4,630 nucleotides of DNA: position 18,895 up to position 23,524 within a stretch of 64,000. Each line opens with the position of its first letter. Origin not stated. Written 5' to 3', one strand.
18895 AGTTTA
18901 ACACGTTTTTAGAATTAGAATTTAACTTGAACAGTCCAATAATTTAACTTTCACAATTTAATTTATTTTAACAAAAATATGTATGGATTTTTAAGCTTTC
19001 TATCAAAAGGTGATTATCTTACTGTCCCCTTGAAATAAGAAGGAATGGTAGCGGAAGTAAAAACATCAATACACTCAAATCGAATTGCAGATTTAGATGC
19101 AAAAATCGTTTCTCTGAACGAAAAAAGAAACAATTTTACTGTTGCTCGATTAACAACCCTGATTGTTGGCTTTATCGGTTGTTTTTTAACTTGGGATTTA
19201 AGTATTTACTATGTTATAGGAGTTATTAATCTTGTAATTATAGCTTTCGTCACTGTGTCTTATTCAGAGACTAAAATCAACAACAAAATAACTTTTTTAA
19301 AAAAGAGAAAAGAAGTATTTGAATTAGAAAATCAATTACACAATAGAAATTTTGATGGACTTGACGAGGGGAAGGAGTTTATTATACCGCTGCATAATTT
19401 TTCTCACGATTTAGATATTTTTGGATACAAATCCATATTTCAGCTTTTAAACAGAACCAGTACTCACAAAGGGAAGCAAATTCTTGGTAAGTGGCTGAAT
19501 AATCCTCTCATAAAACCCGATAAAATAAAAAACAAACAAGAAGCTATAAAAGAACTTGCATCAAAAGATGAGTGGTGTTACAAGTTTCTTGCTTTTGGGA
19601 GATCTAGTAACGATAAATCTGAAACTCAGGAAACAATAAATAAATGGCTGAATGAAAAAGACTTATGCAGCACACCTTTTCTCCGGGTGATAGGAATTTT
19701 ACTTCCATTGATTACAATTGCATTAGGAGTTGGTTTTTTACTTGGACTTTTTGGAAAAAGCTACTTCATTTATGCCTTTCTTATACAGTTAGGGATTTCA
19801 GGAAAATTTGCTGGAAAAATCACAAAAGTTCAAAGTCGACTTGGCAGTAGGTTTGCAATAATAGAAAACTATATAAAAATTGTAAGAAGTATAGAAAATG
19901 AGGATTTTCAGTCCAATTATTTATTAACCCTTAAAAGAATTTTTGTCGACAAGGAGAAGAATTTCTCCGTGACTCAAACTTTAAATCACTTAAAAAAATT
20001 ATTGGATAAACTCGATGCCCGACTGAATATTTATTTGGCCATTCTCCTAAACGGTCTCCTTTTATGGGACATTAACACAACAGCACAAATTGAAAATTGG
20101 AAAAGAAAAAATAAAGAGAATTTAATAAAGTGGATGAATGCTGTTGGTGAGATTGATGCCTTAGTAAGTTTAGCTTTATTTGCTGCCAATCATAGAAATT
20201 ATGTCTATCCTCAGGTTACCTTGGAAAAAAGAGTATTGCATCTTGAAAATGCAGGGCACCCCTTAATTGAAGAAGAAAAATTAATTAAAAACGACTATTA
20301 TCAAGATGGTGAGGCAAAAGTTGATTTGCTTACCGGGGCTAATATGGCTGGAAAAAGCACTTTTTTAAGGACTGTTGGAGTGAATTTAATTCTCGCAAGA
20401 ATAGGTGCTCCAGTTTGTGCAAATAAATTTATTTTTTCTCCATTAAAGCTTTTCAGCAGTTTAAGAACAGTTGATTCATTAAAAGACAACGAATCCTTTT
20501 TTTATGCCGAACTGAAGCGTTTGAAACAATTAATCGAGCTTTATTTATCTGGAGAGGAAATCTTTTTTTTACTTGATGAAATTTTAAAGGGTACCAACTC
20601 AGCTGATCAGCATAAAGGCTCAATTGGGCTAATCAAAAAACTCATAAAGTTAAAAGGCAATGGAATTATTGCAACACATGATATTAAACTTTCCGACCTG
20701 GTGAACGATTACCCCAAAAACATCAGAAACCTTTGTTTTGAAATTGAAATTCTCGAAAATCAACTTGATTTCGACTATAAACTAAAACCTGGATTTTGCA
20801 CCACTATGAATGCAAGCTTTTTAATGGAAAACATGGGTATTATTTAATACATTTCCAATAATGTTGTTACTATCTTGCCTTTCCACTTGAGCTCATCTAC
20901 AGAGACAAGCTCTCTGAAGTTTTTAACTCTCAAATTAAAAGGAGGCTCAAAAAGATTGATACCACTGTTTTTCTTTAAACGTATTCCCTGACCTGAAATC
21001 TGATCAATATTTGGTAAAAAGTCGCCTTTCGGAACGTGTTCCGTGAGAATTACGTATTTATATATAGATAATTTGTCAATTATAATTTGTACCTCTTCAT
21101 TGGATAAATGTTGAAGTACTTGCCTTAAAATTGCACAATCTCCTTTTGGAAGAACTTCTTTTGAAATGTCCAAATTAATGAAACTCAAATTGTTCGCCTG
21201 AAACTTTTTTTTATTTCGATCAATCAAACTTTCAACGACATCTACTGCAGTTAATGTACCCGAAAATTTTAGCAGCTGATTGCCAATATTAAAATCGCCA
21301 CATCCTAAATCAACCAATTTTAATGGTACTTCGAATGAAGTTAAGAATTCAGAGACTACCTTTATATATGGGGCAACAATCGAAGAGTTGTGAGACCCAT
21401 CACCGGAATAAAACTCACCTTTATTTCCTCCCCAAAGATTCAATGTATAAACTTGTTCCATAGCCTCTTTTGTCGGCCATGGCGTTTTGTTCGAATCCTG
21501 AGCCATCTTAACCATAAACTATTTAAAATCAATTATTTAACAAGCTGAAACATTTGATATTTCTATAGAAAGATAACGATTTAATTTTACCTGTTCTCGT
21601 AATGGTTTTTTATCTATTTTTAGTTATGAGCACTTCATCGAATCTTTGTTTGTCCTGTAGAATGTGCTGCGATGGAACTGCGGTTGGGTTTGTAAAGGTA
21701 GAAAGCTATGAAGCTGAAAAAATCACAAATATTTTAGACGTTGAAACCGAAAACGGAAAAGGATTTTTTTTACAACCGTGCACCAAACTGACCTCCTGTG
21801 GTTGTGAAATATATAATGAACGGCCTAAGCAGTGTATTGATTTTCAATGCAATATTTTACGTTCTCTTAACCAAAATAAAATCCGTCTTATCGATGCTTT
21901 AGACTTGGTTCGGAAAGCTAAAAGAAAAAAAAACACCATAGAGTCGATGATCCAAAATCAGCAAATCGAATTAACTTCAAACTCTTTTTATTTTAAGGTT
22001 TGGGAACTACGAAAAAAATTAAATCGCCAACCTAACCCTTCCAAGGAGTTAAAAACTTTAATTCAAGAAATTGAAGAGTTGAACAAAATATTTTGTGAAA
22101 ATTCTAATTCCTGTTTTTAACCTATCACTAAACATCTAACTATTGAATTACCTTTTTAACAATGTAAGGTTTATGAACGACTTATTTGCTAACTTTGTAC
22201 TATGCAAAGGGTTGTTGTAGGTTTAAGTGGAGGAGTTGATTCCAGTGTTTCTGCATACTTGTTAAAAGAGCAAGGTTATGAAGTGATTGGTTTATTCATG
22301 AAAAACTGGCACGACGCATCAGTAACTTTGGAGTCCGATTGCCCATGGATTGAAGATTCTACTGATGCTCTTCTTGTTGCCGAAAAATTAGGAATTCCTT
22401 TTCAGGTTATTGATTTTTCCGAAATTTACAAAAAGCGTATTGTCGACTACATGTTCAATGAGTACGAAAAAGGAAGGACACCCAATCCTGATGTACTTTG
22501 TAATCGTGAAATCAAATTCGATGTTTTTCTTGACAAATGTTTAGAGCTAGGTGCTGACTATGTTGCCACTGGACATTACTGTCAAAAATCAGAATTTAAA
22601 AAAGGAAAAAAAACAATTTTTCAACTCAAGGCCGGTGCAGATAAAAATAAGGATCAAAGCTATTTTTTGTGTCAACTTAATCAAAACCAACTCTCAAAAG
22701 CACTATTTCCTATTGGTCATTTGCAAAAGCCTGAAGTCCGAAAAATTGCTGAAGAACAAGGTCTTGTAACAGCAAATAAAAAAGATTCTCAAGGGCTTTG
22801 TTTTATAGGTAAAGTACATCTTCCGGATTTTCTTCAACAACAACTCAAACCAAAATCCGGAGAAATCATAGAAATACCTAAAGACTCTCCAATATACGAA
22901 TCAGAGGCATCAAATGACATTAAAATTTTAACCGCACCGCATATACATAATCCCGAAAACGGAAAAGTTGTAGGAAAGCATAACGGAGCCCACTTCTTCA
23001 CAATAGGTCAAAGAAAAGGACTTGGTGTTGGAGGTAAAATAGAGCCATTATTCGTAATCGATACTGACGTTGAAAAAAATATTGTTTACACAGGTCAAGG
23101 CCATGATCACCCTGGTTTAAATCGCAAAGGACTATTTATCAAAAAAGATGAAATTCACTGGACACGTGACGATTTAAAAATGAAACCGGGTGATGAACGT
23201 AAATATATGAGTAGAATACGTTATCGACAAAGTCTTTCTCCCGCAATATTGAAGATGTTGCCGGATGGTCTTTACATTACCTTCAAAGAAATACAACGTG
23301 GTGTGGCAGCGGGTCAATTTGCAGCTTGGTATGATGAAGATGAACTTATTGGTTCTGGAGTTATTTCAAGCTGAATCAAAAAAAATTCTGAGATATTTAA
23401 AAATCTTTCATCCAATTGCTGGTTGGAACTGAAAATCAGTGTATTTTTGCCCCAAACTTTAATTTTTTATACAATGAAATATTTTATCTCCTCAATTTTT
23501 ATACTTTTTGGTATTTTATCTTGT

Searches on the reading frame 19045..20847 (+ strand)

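Call 30: search_protein_families(library=pfam, max_evalue=0.000001, proteins=[window:19045-20847:+])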
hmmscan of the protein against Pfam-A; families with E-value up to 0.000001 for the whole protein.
window:19045-20847:+ (600 aa): 2 families
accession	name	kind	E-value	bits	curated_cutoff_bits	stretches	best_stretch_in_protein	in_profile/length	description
PF00488.27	MutS_V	-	9.9e-24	84.8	30.2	1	428-586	2-159/188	MutS domain V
PF05192.23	MutS_III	-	1.2e-11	45.8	34.1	1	129-174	19-64/194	MutS domain III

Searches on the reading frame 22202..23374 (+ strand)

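Call 30: search_protein_families(library=pfam, max_evalue=0.000001, proteins=[window:22202-23374:+])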
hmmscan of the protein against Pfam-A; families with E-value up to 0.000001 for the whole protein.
window:22202-23374:+ (390 aa): 4 families
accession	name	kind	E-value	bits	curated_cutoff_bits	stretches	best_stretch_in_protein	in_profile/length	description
PF03054.22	tRNA_Me_trans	-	4.8e-82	275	20.6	1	2-204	1-202/202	tRNA methyl transferase HUP domain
PF20259.3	tRNA_Me_trans_M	-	2.1e-19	69.2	27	1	247-298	14-65/66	tRNA methyl transferase PRC-barrel domain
PF20258.4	tRNA_Me_trans_C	-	8e-14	52.2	20.6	1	315-388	6-77/77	Aminomethyltransferase beta-barrel domain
PF02540.23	NAD_synthase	-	1e-08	35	21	1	2-78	19-87/242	NAD synthase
